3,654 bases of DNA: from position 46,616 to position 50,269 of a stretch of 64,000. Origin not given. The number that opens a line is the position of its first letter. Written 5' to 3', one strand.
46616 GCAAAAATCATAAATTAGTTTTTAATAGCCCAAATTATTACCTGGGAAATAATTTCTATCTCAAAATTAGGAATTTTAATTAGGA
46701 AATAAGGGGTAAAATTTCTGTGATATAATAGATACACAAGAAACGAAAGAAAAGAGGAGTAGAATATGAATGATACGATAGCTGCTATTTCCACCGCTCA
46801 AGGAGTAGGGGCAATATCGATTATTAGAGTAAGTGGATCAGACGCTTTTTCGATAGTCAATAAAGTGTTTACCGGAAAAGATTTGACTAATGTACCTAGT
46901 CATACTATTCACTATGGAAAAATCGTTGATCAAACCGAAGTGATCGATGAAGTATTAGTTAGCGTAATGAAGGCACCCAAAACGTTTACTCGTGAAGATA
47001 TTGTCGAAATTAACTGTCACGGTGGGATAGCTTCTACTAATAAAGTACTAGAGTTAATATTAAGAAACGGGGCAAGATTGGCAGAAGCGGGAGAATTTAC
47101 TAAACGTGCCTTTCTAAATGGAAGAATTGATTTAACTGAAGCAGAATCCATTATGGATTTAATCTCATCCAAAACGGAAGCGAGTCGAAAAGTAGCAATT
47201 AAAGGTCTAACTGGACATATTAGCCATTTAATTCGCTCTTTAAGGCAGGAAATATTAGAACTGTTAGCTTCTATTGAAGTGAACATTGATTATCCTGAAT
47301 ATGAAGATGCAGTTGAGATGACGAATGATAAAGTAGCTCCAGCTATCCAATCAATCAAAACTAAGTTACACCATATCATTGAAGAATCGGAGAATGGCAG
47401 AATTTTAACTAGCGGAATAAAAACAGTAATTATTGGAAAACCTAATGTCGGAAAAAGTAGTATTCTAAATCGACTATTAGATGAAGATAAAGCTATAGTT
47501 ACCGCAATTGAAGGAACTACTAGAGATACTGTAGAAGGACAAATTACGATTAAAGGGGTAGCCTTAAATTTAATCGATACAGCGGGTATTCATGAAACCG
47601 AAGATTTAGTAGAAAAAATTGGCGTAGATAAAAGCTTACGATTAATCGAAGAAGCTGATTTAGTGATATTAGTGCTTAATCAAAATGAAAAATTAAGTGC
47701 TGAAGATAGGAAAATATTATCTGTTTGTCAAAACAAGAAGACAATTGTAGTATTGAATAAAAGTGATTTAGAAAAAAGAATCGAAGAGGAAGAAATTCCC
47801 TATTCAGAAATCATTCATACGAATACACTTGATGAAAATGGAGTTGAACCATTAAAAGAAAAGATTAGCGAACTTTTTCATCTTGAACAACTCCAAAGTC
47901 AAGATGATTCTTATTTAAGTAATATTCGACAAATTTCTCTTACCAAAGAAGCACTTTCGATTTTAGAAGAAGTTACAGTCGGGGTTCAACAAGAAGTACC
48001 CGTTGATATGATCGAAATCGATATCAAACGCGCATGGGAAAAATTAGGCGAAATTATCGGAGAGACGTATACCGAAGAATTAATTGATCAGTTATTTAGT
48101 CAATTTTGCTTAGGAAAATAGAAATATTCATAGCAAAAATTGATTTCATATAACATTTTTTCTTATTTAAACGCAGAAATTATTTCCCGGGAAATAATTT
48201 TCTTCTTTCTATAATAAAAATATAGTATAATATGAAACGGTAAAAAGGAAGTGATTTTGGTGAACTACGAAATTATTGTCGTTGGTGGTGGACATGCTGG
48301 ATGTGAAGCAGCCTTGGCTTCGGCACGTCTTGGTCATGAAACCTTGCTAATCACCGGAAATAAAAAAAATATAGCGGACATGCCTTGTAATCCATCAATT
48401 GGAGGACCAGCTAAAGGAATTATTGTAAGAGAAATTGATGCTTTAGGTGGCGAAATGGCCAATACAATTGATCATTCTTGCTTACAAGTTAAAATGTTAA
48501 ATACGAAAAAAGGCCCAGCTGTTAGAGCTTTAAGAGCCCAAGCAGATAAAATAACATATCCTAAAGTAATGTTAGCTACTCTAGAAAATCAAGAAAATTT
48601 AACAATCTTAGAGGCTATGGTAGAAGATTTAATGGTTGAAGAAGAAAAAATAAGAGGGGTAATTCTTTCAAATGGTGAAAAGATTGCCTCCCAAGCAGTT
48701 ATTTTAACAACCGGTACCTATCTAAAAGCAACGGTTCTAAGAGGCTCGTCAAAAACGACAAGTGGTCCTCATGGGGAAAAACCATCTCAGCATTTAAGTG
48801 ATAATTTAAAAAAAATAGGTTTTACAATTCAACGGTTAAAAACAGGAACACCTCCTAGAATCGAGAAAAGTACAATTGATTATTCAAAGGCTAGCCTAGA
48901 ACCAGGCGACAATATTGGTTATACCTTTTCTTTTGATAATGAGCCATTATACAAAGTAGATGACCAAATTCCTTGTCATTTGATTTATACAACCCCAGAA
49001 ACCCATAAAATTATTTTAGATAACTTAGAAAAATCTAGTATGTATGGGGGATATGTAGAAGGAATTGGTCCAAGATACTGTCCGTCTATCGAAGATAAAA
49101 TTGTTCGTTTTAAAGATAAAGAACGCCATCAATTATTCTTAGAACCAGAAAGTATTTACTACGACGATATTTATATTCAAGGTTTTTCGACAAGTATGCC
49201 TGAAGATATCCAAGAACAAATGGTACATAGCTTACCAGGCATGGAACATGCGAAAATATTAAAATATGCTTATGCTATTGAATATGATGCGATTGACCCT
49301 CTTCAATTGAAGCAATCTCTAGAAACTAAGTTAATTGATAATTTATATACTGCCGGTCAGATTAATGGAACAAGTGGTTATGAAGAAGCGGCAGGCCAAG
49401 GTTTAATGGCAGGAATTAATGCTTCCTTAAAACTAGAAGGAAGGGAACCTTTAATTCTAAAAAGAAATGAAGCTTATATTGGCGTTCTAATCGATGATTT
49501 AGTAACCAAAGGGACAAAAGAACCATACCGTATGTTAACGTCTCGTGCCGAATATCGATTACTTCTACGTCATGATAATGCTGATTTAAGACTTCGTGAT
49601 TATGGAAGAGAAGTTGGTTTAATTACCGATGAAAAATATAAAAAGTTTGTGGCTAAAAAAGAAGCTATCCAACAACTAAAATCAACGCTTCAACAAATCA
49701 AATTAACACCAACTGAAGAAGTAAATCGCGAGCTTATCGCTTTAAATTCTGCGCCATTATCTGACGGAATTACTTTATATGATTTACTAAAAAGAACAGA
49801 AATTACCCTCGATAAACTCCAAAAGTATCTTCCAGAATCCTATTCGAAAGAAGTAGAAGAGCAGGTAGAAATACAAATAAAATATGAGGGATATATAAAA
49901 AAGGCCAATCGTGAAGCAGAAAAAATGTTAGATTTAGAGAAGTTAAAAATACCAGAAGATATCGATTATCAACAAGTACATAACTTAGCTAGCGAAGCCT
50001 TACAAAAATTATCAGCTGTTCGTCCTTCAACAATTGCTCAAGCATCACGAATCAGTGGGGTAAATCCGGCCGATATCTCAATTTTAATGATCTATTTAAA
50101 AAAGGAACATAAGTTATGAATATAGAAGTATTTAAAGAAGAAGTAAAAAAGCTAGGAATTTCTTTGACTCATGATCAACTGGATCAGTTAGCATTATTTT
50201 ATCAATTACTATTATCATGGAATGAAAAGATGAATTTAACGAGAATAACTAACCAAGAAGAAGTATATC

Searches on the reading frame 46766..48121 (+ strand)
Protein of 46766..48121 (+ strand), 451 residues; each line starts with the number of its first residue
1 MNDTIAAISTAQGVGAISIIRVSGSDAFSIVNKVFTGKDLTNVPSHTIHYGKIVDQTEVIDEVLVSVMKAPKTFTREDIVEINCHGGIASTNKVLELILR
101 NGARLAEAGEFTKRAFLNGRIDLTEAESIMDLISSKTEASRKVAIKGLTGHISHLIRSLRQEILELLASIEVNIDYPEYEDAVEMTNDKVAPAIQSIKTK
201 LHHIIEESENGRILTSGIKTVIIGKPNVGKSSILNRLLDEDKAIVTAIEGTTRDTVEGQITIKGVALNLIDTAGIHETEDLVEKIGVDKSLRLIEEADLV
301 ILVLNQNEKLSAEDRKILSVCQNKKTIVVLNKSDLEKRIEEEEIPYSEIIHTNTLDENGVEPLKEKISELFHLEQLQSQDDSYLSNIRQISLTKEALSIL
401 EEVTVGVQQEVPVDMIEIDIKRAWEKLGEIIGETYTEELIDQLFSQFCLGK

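Call 54: search_protein_families(library=ncbifam, proteins=[window:46766-48121:+], max_evalue=1e-20)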
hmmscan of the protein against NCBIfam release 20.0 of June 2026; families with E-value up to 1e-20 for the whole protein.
window:46766-48121:+ (451 aa): 7 families
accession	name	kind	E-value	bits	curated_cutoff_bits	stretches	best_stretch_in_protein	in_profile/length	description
TIGR00450.1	mnmE_trmE_thdF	equivalog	3.8e-129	431.6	252.6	1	10-451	2-446/446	tRNA uridine-5-carboxymethylaminomethyl(34) synthesis GTPase MnmE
NF003661.0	PRK05291.1-3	equivalog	9.1e-115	384.5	380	1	2-451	3-448/448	tRNA uridine-5-carboxymethylaminomethyl(34) synthesis GTPase MnmE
TIGR03594.1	GTPase_EngA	equivalog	8e-34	117.4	306.7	1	209-340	167-303/432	ribosome biogenesis GTPase Der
TIGR00231.1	small_GTP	domain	4.2e-30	104.7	42.5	1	217-343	3-132/164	GTP-binding protein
NF000908.1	PRK00089.1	equivalog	7.8e-27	94.3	237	1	221-422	7-214/291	GTPase Era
TIGR03918.1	GTP_HydF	equivalog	5.2e-26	91.4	325.55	1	219-375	9-171/392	[FeFe] hydrogenase H-cluster maturation GTPase HydF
NF002828.0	PRK03003.1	equivalog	5.5e-23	81.3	631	1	202-335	198-336/477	ribosome biogenesis GTPase Der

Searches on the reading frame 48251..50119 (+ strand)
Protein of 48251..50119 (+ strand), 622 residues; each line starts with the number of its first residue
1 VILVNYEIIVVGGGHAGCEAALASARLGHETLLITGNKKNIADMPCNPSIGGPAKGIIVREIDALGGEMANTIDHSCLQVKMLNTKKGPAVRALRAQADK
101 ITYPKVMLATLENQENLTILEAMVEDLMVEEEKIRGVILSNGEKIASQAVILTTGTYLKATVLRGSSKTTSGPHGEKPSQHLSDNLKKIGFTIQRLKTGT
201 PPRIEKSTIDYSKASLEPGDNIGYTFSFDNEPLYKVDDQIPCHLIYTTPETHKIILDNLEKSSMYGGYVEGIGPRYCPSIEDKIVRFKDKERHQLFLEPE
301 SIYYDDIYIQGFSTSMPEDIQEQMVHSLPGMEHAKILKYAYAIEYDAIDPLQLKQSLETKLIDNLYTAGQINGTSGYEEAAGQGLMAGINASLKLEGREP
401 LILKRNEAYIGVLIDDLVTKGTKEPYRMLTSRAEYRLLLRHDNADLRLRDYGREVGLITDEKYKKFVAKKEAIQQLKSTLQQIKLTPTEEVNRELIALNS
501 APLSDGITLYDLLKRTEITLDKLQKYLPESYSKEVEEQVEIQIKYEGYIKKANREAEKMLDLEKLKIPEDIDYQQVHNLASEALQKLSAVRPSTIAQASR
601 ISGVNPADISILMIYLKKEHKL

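Call 54: search_protein_families(library=ncbifam, proteins=[window:48251-50119:+], max_evalue=1e-20)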
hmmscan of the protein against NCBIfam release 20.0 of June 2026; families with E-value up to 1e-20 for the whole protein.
window:48251-50119:+ (622 aa): 1 family
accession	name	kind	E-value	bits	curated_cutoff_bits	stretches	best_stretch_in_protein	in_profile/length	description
TIGR00136.1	mnmG_gidA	equivalog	2.3e-274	911.5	524.85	1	6-619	1-615/616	tRNA uridine-5-carboxymethylaminomethyl(34) synthesis enzyme MnmG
